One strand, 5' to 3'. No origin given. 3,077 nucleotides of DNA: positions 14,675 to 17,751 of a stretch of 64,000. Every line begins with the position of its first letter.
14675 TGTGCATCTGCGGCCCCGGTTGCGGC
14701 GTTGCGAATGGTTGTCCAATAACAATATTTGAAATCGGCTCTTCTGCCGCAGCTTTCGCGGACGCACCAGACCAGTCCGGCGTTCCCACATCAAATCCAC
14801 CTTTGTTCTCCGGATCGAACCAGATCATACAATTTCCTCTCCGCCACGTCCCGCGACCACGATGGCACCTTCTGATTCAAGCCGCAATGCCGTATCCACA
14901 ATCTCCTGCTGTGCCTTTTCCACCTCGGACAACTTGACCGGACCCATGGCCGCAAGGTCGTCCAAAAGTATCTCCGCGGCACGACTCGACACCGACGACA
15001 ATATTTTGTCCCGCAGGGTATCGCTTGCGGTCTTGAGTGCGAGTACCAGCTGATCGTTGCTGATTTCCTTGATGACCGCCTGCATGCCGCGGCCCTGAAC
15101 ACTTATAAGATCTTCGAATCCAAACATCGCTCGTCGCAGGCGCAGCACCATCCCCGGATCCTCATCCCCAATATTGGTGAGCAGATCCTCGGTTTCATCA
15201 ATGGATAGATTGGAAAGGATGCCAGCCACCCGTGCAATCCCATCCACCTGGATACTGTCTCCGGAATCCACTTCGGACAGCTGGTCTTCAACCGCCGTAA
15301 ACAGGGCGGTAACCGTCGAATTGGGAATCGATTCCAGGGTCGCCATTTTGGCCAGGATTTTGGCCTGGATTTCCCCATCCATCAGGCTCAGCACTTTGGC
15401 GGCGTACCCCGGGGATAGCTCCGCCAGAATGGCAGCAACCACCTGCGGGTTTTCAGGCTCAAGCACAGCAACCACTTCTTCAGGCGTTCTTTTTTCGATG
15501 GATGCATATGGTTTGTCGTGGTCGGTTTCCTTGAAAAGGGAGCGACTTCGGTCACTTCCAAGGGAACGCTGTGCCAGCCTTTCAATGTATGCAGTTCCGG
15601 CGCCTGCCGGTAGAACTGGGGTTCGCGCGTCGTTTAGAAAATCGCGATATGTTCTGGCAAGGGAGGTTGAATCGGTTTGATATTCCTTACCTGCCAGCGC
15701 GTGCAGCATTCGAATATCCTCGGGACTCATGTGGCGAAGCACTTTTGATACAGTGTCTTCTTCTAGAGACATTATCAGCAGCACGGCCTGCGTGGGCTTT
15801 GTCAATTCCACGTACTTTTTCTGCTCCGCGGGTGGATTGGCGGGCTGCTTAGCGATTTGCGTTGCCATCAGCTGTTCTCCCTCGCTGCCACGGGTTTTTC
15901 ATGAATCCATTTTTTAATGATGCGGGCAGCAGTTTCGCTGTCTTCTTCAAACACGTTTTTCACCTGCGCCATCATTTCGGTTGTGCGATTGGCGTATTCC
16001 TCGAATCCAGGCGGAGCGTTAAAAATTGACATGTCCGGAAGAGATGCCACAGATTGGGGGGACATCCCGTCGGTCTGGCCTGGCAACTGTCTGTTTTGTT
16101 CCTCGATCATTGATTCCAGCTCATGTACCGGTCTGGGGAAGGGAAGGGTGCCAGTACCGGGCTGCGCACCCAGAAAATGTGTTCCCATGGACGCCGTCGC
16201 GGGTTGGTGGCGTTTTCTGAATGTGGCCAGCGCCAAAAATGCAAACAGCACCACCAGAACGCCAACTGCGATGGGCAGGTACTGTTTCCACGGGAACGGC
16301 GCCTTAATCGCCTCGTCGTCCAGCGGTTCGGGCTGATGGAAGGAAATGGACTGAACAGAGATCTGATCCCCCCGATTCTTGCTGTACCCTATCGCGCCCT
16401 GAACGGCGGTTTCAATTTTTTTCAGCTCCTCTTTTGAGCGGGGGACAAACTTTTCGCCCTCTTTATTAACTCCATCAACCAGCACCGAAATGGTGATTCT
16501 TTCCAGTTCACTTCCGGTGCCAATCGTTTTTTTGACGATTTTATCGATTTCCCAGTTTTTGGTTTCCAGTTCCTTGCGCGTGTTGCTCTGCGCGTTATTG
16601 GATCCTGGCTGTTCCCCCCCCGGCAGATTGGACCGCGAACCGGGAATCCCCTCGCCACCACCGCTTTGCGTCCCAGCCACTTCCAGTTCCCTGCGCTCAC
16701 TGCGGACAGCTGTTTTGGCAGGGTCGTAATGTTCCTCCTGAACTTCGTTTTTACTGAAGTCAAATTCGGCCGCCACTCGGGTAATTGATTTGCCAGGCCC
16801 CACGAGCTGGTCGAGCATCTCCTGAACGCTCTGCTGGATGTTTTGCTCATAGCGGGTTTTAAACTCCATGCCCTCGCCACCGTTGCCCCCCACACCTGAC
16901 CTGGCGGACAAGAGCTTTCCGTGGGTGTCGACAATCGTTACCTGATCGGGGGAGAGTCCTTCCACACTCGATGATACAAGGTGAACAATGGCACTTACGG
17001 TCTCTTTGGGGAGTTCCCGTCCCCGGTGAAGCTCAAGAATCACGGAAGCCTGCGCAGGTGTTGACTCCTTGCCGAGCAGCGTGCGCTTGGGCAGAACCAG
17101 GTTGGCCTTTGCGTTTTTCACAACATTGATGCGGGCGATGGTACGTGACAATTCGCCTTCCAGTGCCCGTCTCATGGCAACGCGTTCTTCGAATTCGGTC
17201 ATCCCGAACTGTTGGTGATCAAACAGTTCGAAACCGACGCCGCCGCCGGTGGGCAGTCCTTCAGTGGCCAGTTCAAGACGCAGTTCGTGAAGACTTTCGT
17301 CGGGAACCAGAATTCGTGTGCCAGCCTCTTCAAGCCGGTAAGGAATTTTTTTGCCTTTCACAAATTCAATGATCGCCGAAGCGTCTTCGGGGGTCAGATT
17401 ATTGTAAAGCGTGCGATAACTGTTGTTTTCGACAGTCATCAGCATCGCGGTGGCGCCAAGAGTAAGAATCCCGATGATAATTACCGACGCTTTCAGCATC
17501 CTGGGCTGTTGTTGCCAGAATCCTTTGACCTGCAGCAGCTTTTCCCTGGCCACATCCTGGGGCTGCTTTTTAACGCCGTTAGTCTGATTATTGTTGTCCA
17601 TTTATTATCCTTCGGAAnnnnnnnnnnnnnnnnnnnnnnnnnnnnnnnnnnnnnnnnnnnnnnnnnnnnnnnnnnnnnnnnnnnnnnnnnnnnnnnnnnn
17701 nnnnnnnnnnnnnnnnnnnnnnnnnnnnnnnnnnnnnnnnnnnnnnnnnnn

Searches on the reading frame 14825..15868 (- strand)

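Call 65: search_protein_families(library=pfam, proteins=[window:14825-15868:-], max_evalue=0.00001)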
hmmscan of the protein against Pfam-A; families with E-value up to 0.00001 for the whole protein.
window:14825-15868:- (347 aa): 4 families
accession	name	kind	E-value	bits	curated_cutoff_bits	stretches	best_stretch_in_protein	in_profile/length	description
PF01706.21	FliG_C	-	3.7e-38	130.5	23.3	1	232-337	2-107/108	FliG C-terminal domain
PF14842.11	FliG_N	-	2.1e-18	67.3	25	2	21-116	1-96/104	FliG N-terminal domain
PF14841.11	FliG_M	-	2.3e-16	60.2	25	1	129-202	1-74/76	FliG middle domain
PF03448.22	MgtE_N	-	2.5e-10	41.2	25.9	0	110-175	20-85/102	MgtE intracellular N domain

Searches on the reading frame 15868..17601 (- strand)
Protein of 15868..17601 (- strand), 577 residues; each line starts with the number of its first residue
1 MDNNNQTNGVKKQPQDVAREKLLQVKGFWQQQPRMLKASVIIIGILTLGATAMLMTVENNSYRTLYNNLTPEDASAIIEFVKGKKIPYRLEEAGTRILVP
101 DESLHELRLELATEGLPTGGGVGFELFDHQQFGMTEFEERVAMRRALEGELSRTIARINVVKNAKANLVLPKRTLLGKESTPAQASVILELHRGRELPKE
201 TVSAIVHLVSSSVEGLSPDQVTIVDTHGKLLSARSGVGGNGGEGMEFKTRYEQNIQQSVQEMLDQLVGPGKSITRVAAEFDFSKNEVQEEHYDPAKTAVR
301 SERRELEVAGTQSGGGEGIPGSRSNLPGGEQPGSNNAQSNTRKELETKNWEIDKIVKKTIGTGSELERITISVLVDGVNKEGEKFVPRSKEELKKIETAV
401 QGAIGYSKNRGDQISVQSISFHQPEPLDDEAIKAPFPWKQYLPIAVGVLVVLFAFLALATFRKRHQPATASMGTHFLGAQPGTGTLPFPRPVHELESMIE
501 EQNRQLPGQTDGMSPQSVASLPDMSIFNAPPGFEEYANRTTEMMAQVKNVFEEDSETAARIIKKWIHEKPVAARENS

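Call 65: search_protein_families(library=pfam, proteins=[window:15868-17601:-], max_evalue=0.00001)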
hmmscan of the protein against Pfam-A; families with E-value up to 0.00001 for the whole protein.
window:15868-17601:- (577 aa): 2 families
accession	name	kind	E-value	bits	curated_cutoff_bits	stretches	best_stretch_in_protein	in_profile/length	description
PF01514.23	YscJ_FliF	-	8.5e-62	208.6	24.4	1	59-232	3-178/179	Secretory protein of YscJ/FliF family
PF08345.17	YscJ_FliF_C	-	1.3e-40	139.6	23.8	1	263-421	1-147/147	Flagellar M-ring protein C-terminal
